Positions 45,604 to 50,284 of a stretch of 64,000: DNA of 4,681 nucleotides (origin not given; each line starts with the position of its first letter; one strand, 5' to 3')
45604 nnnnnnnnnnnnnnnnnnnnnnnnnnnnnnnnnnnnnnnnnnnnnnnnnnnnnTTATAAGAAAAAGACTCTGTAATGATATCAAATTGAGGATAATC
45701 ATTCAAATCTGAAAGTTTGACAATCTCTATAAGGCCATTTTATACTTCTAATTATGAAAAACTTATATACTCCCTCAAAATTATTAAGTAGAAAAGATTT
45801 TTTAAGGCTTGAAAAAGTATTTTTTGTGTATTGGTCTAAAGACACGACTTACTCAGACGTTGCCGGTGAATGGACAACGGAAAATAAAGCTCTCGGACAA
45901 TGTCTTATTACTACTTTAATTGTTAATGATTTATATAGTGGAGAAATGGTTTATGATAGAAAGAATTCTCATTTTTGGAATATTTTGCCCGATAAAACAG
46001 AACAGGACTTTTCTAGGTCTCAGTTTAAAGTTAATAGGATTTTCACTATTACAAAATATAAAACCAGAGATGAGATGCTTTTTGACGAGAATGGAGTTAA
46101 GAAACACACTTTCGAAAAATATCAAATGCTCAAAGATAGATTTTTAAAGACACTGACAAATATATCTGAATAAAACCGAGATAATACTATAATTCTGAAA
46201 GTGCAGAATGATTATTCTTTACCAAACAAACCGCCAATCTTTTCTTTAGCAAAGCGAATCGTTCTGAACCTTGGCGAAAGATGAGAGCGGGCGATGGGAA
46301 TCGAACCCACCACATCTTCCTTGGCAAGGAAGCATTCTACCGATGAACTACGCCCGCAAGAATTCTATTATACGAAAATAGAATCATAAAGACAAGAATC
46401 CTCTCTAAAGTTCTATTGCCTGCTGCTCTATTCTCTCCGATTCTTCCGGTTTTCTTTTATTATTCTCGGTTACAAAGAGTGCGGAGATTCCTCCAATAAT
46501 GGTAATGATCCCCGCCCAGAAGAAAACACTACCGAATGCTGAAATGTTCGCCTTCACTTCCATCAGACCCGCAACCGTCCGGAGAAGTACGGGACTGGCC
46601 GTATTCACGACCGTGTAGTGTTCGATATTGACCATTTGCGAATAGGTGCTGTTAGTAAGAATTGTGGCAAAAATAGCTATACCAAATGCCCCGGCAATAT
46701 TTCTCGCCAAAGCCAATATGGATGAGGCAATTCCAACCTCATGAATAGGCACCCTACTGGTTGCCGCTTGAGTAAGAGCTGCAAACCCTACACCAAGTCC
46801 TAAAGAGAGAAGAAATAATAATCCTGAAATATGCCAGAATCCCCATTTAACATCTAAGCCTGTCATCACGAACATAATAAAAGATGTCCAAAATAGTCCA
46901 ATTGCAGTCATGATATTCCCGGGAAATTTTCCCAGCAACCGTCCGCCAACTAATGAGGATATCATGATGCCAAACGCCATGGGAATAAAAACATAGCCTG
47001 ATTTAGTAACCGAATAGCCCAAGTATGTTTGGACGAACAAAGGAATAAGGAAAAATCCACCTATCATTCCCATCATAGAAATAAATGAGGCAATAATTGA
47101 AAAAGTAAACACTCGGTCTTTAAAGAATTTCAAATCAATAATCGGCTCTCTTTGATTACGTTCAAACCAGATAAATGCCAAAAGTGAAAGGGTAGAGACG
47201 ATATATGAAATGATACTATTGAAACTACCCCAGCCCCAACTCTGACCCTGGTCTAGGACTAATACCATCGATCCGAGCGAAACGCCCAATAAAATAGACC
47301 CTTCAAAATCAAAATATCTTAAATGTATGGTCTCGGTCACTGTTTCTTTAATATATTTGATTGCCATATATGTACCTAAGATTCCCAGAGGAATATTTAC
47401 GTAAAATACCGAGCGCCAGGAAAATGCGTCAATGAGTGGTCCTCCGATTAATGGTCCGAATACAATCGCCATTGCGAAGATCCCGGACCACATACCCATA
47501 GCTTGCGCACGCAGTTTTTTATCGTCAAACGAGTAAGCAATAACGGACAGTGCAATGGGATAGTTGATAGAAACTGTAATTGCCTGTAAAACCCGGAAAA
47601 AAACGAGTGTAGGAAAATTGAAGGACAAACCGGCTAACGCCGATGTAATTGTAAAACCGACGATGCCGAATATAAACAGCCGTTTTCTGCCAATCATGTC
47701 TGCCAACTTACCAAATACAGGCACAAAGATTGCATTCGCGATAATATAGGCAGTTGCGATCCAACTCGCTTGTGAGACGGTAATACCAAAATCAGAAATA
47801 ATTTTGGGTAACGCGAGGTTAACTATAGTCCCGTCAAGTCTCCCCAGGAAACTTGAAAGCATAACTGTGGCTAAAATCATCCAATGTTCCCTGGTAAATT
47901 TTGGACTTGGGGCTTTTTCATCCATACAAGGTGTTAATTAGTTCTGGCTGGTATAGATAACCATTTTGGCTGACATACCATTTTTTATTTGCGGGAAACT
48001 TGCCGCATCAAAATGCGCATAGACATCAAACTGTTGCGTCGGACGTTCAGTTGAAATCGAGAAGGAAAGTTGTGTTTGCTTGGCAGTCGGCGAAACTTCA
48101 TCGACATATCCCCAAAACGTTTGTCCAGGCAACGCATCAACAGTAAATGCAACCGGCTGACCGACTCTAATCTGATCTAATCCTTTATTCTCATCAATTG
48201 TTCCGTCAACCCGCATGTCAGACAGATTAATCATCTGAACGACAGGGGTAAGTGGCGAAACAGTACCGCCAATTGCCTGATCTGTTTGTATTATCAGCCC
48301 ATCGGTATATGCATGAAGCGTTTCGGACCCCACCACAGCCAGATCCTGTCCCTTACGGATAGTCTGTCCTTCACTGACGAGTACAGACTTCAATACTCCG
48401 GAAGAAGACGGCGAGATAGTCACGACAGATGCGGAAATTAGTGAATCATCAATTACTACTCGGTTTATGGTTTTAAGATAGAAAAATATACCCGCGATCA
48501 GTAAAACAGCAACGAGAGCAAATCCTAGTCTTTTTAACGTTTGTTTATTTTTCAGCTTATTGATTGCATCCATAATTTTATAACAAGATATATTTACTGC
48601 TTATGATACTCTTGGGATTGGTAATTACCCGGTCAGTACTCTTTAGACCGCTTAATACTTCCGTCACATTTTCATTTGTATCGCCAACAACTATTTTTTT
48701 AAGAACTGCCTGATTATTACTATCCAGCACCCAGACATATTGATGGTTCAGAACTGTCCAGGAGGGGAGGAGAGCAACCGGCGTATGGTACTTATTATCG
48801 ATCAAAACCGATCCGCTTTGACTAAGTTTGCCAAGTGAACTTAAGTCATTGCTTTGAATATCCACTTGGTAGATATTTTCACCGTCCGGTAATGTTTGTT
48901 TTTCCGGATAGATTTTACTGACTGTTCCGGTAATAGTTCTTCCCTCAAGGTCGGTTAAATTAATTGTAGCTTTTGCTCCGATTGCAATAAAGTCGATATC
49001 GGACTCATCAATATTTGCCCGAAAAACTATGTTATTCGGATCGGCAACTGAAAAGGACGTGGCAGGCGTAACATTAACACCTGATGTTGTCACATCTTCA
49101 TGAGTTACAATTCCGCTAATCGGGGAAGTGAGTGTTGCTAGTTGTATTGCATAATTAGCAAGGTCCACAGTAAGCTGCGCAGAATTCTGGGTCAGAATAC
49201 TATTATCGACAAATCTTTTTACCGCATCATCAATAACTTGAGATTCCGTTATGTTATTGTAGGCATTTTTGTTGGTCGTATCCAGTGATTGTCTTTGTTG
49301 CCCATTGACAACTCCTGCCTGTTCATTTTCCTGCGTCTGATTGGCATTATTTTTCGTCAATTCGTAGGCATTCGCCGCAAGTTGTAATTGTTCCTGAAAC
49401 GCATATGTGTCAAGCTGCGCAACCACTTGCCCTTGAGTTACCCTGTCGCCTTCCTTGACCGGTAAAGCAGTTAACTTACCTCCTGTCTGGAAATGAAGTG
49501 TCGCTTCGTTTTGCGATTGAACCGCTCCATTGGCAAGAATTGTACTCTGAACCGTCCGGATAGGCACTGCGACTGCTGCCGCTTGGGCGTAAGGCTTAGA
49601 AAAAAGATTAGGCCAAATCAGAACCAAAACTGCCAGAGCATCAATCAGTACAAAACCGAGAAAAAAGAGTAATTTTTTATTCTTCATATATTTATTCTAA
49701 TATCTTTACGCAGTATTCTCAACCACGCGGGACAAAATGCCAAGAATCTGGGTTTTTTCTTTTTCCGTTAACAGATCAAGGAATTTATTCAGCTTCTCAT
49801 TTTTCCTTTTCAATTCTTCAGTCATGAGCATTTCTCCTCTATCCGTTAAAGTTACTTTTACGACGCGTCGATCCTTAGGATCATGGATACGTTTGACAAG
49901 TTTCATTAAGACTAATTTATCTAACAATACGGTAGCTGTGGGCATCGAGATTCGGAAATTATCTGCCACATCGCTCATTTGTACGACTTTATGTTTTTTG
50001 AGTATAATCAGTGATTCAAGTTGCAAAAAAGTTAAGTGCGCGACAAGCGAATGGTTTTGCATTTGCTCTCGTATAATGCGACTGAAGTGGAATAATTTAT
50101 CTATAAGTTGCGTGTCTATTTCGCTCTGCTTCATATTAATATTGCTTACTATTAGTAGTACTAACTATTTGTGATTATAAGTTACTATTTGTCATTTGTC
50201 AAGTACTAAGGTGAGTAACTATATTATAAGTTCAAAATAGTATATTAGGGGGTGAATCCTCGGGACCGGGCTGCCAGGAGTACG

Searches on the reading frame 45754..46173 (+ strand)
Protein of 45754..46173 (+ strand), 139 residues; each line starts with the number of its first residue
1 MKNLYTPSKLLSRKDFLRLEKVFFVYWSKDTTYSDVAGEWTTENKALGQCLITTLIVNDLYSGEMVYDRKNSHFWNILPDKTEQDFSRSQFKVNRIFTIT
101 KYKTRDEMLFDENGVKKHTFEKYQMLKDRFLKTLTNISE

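Call 48: search_protein_families(library=pfam, proteins=[window:45754-46173:+], max_evalue=0.0001)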
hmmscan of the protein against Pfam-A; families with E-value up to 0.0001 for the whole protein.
window:45754-46173:+ (139 aa): 1 family
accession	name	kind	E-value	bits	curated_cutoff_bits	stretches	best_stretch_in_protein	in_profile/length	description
PF24585.1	YunG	-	1.3e-24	87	27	1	18-134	4-115/116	YunG protein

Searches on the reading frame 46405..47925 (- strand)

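Call 48: search_protein_families(library=pfam, proteins=[window:46405-47925:-], max_evalue=0.0001)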
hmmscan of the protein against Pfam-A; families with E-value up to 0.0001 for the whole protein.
window:46405-47925:- (506 aa): 2 families
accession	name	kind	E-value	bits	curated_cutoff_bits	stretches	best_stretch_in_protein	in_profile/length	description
PF07690.21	MFS_1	-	1.3e-55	189.1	33.4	1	22-415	2-346/347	Major Facilitator Superfamily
PF00083.30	Sugar_tr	-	1.2e-06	28.1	22.3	1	49-187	44-187/452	Sugar (and other) transporter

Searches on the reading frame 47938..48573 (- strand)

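Call 48: search_protein_families(library=pfam, proteins=[window:47938-48573:-], max_evalue=0.0001)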
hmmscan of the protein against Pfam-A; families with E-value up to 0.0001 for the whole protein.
window:47938-48573:- (211 aa): 3 families
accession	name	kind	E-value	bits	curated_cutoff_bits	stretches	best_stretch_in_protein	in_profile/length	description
PF16576.10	HlyD_D23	-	3.7e-14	52.9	30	1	85-166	110-190/214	Barrel-sandwich domain of CusB or HlyD membrane-fusion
PF13437.12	HlyD_3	-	3.6e-10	41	22.2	1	85-174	1-92/106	HlyD family secretion protein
PF13533.13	Biotin_lipoyl_2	-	1.4e-06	28.4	29.8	1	51-80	1-30/32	Biotin-lipoyl like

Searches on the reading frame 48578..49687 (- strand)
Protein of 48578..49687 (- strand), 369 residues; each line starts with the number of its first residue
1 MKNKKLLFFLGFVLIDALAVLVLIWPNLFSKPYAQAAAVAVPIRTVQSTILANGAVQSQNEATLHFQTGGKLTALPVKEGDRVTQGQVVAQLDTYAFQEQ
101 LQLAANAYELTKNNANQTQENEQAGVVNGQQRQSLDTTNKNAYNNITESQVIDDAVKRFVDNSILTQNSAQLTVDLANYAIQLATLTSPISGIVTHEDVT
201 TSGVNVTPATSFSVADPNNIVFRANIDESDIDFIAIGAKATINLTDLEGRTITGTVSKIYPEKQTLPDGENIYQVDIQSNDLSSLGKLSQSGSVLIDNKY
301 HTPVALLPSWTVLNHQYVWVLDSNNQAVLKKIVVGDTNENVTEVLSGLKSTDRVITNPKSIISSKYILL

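Call 48: search_protein_families(library=pfam, proteins=[window:48578-49687:-], max_evalue=0.0001)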
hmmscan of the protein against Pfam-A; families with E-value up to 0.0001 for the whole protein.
window:48578-49687:- (369 aa): 3 families
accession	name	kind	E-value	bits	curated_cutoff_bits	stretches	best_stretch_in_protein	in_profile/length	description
PF16576.10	HlyD_D23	-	7e-15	55.3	30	1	46-262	2-187/214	Barrel-sandwich domain of CusB or HlyD membrane-fusion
PF13437.12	HlyD_3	-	5.9e-12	46.7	22.2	1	185-280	1-96/106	HlyD family secretion protein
PF13533.13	Biotin_lipoyl_2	-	6.4e-09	35.9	29.8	1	63-93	2-32/32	Biotin-lipoyl like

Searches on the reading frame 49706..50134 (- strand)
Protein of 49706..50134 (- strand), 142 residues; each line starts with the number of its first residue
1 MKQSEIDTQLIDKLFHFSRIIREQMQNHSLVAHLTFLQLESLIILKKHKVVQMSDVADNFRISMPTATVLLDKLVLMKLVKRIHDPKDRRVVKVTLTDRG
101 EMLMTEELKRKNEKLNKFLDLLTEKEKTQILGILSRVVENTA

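Call 48: search_protein_families(library=pfam, proteins=[window:49706-50134:-], max_evalue=0.0001)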
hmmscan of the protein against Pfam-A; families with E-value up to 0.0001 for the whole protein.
window:49706-50134:- (142 aa): 3 families
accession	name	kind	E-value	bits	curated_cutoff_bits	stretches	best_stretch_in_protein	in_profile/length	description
PF01047.28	MarR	-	8.1e-08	32.5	24.6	1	35-92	2-59/59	MarR family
PF12802.13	MarR_2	-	3.9e-05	24.2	27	1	42-90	11-60/61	MarR family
PF13463.12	HTH_27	-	7.5e-05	23.4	22.2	0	50-100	18-68/68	Winged helix DNA-binding domain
